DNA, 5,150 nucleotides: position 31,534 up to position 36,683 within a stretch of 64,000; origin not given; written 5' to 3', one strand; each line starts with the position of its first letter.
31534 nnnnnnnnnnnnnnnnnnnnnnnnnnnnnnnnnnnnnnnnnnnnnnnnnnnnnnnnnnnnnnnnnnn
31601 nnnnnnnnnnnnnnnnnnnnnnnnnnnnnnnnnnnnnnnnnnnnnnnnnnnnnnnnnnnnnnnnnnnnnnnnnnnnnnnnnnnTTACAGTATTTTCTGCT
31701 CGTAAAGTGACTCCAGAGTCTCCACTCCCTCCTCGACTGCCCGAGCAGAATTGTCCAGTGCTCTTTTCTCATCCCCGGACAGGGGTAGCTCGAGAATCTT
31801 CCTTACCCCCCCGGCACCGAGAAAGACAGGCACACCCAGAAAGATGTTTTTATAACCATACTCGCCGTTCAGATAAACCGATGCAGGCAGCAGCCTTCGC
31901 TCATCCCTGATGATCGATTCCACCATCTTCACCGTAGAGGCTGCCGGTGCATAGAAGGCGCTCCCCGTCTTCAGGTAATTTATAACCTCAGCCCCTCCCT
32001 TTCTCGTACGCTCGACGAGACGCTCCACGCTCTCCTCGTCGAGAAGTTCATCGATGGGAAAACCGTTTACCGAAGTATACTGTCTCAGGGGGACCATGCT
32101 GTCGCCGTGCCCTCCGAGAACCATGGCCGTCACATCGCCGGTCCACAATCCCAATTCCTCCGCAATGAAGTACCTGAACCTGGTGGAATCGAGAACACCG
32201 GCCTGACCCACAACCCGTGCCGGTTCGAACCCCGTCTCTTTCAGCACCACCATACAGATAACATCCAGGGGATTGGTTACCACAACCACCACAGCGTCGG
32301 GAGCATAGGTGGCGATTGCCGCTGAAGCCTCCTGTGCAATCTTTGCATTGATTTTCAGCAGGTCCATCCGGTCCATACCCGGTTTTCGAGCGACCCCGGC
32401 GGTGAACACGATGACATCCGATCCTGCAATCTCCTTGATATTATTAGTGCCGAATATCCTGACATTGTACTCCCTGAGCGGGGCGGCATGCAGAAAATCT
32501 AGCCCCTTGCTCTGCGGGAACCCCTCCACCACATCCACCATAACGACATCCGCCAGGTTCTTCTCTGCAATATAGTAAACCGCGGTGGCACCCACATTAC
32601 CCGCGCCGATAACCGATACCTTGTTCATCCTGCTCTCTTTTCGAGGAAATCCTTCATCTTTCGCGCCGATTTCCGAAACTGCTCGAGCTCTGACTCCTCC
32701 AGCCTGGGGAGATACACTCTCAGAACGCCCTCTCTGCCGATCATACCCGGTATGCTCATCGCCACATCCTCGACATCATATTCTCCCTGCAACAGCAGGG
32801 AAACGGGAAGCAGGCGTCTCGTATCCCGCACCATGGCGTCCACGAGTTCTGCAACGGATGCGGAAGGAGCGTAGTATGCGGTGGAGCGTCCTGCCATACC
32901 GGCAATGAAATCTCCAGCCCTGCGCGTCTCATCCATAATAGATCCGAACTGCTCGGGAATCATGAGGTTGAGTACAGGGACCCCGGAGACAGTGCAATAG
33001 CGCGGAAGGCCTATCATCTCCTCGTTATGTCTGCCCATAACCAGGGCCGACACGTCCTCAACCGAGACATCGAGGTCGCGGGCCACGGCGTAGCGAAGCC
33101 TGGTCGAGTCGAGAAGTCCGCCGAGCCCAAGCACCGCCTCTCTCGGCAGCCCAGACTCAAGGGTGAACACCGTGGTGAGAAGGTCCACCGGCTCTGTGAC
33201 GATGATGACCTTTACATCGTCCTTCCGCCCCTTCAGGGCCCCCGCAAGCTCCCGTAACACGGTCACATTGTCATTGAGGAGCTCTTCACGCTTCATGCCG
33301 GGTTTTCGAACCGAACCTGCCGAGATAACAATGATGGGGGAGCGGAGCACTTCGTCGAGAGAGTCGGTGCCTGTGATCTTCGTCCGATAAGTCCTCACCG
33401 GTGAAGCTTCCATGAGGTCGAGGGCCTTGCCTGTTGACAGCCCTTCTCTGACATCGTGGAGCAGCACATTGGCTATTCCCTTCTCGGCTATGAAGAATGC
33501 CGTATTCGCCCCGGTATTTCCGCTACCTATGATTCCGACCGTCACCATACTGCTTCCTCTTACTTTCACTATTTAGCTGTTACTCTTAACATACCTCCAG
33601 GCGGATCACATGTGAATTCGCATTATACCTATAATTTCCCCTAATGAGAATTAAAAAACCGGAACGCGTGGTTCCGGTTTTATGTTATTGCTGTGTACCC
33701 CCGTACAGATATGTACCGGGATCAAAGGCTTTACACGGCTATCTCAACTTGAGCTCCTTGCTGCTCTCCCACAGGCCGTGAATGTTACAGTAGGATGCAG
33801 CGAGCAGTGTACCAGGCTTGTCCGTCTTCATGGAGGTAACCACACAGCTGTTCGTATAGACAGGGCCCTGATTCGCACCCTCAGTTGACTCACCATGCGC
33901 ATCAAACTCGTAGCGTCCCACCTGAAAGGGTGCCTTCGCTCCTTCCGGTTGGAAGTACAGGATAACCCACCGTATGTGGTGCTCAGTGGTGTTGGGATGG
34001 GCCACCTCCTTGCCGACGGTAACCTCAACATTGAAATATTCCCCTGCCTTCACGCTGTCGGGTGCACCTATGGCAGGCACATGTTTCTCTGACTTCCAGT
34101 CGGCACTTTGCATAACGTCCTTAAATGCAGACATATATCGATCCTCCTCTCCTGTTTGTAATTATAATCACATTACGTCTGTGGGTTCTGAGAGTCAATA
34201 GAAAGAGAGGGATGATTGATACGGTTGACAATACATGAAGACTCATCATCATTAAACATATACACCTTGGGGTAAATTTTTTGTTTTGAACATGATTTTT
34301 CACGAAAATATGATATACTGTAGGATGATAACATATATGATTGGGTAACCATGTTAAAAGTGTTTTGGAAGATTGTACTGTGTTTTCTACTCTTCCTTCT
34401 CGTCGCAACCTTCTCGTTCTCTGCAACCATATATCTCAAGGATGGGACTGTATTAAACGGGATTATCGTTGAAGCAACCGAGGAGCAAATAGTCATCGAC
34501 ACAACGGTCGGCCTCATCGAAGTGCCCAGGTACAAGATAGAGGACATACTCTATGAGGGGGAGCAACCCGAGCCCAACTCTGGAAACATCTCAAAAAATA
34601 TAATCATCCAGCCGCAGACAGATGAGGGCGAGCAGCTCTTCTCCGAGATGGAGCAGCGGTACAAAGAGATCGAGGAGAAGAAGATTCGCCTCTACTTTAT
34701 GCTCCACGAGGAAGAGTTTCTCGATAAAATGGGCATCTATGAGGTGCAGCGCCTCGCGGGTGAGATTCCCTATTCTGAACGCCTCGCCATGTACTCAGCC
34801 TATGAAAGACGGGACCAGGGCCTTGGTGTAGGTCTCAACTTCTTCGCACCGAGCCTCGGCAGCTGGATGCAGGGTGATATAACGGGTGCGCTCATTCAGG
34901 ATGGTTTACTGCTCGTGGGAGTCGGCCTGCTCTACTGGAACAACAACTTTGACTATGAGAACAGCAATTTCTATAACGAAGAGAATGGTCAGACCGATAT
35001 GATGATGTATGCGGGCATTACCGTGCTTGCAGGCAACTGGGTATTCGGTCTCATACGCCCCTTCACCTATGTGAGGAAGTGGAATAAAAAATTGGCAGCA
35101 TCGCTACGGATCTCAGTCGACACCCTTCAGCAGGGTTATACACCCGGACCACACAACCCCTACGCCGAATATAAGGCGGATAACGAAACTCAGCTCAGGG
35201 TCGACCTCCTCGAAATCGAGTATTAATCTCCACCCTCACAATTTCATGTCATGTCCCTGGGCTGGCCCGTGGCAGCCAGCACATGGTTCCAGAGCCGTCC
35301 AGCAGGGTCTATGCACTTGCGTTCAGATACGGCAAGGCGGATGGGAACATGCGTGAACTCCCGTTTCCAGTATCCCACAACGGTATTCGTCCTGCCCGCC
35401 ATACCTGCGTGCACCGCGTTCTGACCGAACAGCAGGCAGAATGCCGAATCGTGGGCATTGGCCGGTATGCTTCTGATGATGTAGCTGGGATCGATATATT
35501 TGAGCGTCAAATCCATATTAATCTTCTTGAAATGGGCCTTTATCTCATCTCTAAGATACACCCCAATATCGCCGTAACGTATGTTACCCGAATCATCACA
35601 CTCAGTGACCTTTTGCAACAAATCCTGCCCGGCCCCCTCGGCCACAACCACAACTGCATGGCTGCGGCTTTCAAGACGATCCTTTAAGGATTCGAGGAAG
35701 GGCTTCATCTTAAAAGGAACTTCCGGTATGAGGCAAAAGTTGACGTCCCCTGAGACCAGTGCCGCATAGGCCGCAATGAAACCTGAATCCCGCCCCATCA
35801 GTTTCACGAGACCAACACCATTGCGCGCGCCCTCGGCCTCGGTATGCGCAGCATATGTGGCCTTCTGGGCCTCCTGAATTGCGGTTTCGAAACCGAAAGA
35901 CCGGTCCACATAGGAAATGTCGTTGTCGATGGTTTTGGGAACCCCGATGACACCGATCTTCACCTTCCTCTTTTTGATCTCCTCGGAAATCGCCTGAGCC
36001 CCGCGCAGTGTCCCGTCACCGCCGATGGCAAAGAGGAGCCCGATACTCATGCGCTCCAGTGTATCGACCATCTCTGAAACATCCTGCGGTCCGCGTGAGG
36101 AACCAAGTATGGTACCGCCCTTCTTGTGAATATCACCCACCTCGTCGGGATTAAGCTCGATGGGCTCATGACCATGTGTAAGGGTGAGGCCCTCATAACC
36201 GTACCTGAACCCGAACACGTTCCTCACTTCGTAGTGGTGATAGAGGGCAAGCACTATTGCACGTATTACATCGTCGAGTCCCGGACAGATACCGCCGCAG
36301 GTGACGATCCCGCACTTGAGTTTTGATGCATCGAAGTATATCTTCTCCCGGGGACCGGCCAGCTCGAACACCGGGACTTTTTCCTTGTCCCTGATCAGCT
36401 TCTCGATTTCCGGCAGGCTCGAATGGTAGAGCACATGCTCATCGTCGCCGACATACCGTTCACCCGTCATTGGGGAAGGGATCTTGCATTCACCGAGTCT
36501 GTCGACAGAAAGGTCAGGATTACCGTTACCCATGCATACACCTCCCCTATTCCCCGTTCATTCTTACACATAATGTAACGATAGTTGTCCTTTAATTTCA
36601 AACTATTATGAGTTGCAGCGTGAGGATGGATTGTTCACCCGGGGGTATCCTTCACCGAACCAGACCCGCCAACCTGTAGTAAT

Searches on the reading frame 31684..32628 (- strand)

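Call 39: search_protein_families(library=pfam, proteins=[window:31684-32628:-])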
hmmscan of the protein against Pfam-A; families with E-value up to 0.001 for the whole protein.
window:31684-32628:- (314 aa): 2 families
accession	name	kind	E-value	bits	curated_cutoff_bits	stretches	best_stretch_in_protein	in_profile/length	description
PF00056.29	Ldh_1_N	-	2.4e-35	122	27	1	3-141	2-141/141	lactate/malate dehydrogenase, NAD binding domain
PF02866.23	Ldh_1_C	-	7.7e-33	114.4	22.6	1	146-303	3-168/174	lactate/malate dehydrogenase, alpha/beta C-terminal domain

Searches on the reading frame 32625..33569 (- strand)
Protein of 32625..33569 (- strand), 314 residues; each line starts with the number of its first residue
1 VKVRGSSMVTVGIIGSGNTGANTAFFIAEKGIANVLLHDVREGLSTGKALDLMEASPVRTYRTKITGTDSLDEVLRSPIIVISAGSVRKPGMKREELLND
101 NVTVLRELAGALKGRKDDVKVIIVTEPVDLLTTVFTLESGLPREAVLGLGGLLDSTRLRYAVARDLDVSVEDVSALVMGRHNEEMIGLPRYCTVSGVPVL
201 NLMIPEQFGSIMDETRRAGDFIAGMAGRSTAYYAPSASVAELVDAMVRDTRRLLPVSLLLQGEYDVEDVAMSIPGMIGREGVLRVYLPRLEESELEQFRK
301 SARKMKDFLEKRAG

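Call 39: search_protein_families(library=pfam, proteins=[window:32625-33569:-])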
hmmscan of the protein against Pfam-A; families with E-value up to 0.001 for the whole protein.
window:32625-33569:- (314 aa): 3 families
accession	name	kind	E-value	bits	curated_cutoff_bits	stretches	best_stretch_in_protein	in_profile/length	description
PF00056.29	Ldh_1_N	-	1.6e-25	90.2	27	1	11-148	3-141/141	lactate/malate dehydrogenase, NAD binding domain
PF02866.23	Ldh_1_C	-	5e-17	62.9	22.6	1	153-311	3-169/174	lactate/malate dehydrogenase, alpha/beta C-terminal domain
PF01494.25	FAD_binding_3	-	0.00098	18.9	22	0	9-51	2-44/349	FAD binding domain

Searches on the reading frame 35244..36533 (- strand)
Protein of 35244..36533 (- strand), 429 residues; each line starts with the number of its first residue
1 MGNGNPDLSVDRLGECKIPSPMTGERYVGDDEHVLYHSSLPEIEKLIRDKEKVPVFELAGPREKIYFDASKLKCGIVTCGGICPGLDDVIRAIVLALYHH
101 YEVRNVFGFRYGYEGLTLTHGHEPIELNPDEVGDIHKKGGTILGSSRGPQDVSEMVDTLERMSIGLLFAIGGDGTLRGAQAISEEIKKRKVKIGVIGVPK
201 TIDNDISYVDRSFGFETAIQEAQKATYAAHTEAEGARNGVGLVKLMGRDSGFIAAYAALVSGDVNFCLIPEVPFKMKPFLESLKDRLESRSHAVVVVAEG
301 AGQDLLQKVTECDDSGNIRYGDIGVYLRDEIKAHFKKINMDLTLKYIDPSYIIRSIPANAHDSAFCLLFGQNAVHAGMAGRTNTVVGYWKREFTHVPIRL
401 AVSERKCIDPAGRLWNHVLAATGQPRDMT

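Call 39: search_protein_families(library=pfam, proteins=[window:35244-36533:-])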
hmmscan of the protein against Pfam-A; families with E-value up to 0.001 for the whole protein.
window:35244-36533:- (429 aa): 2 families
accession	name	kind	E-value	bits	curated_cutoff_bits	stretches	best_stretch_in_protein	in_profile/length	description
PF00365.25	PFK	-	3.9e-63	213.8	30.9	1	73-376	1-276/277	Phosphofructokinase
PF00781.29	DAGK_cat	-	0.00026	21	23.6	1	144-197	36-88/125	Diacylglycerol kinase catalytic domain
